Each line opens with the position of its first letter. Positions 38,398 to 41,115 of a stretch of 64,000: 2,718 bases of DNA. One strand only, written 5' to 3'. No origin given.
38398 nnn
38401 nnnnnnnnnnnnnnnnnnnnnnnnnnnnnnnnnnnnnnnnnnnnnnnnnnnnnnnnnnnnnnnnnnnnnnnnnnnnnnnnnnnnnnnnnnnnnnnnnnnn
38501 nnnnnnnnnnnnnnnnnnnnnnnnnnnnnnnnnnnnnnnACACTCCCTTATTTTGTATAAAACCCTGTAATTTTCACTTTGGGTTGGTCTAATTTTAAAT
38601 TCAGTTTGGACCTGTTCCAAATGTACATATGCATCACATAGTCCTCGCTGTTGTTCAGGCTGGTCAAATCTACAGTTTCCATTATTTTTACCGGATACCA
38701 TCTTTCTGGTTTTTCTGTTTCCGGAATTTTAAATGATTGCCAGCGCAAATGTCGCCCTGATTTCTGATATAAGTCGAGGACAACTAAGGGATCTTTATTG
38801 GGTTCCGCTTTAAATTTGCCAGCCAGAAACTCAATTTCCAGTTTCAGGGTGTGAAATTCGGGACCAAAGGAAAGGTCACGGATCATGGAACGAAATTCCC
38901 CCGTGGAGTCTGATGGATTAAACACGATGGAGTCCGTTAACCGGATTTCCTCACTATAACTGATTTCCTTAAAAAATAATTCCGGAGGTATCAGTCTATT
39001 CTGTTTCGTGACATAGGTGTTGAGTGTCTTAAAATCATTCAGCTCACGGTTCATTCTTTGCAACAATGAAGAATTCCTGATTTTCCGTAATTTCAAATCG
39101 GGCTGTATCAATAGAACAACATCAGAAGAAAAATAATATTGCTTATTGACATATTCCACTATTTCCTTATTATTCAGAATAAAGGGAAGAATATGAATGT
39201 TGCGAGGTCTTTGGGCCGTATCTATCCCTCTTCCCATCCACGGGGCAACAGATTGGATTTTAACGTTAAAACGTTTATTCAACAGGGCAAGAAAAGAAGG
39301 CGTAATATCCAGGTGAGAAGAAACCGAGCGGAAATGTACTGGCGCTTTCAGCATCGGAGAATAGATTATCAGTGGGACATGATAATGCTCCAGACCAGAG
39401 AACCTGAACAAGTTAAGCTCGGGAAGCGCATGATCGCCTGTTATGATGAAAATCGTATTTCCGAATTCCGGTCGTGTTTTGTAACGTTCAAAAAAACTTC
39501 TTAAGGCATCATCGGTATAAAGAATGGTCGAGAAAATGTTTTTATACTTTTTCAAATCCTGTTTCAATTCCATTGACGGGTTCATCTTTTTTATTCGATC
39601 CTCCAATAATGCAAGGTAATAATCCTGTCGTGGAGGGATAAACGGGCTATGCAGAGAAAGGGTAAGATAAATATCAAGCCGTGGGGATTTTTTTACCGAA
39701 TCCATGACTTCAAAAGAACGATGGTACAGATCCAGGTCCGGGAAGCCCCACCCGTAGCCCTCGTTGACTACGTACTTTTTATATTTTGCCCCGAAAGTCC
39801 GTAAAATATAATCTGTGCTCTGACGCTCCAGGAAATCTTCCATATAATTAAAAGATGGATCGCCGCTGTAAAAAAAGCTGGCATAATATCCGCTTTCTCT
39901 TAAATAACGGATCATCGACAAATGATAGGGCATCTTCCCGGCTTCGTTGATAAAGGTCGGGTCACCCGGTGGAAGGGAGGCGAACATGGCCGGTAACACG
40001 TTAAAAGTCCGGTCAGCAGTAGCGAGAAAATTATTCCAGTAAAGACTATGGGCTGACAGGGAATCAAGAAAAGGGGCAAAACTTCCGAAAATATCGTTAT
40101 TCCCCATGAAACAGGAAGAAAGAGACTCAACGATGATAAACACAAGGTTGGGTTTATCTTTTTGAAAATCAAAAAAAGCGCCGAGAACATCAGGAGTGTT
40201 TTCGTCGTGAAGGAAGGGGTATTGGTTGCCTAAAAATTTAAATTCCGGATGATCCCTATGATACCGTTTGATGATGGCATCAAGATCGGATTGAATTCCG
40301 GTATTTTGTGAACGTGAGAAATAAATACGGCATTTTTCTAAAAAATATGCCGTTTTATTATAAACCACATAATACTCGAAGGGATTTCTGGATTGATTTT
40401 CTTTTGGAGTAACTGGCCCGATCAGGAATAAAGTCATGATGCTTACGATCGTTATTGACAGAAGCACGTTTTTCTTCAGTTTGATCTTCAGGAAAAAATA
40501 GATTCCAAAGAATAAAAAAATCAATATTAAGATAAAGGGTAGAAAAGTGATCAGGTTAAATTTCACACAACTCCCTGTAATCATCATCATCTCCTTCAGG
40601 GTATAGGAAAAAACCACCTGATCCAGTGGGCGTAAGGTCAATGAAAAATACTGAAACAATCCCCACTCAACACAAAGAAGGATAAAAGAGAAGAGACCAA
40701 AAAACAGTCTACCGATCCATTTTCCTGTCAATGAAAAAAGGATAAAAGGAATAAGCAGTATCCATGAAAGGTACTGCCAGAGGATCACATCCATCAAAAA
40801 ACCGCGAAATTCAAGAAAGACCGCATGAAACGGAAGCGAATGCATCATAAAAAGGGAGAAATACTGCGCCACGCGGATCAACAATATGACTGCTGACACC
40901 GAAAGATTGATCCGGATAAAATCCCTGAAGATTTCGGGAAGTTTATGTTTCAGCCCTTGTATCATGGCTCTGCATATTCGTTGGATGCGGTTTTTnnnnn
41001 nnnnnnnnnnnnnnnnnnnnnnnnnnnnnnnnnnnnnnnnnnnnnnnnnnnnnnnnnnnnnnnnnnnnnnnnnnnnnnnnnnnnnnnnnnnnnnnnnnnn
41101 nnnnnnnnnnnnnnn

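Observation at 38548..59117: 20.6-kb, 11-gene co-directional envelope block joining cell-wall precursor, glycan O-acylation, LtaS-like and T9SS-cargo genes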

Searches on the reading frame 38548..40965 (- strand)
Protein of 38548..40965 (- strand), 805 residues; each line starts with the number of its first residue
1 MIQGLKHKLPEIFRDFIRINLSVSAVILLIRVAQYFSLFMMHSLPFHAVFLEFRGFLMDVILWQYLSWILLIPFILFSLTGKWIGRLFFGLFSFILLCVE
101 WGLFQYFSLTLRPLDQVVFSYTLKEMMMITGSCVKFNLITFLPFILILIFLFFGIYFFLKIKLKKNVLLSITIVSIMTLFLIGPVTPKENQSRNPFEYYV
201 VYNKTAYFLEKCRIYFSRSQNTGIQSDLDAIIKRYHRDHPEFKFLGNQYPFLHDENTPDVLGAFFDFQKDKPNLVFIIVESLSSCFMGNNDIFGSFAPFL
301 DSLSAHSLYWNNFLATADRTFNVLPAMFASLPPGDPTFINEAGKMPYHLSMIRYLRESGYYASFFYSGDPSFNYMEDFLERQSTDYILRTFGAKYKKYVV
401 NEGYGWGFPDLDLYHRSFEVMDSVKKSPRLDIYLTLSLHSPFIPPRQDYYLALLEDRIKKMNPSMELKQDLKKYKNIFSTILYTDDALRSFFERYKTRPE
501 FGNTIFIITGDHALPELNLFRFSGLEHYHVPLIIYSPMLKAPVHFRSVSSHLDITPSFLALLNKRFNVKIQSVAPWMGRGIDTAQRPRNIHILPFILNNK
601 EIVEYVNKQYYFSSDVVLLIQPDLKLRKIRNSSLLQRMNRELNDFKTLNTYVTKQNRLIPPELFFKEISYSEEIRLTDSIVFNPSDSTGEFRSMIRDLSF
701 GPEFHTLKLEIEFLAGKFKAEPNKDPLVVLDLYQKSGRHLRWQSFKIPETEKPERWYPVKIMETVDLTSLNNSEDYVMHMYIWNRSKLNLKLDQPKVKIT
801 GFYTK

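Call 3: search_protein_families(library=pfam, proteins=[window:38548-40965:-], max_evalue=0.01)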
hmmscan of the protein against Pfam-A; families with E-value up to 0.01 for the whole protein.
window:38548-40965:- (805 aa): 1 family
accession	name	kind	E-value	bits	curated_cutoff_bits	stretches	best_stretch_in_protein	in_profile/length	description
PF00884.28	Sulfatase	-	3.5e-27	95.9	25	1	272-563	1-300/301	Sulfatase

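Call 5: search_protein_families(library=ncbifam, proteins=[window:38548-40965:-], max_evalue=0.01)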
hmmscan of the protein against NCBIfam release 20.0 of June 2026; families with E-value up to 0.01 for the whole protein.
window:38548-40965:- (805 aa): 5 families
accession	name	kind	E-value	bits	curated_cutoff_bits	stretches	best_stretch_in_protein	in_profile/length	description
NF053595.1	LptchSynLtaSGpos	equivalog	4e-08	32.3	970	1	268-512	235-465/626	lipoteichoic acid synthase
NF009027.0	PRK12363.1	equivalog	1.8e-05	23.6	572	1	270-563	155-443/703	phosphoglycerol transferase I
TIGR03417.1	chol_sulfatase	equivalog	2.9e-05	23.2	433.45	1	472-570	250-352/500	choline-sulfatase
NF003000.0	PRK03776.1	equivalog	3.4e-05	22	574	1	268-513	158-396/763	phosphatidylglycerol--membrane-oligosaccharide glycerophosphotransferase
NF045975.1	VirB4_plasma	equivalog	0.0054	14.5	590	0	134-222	16-104/894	Mbov_0397 family ICE element conjugal transfer ATPase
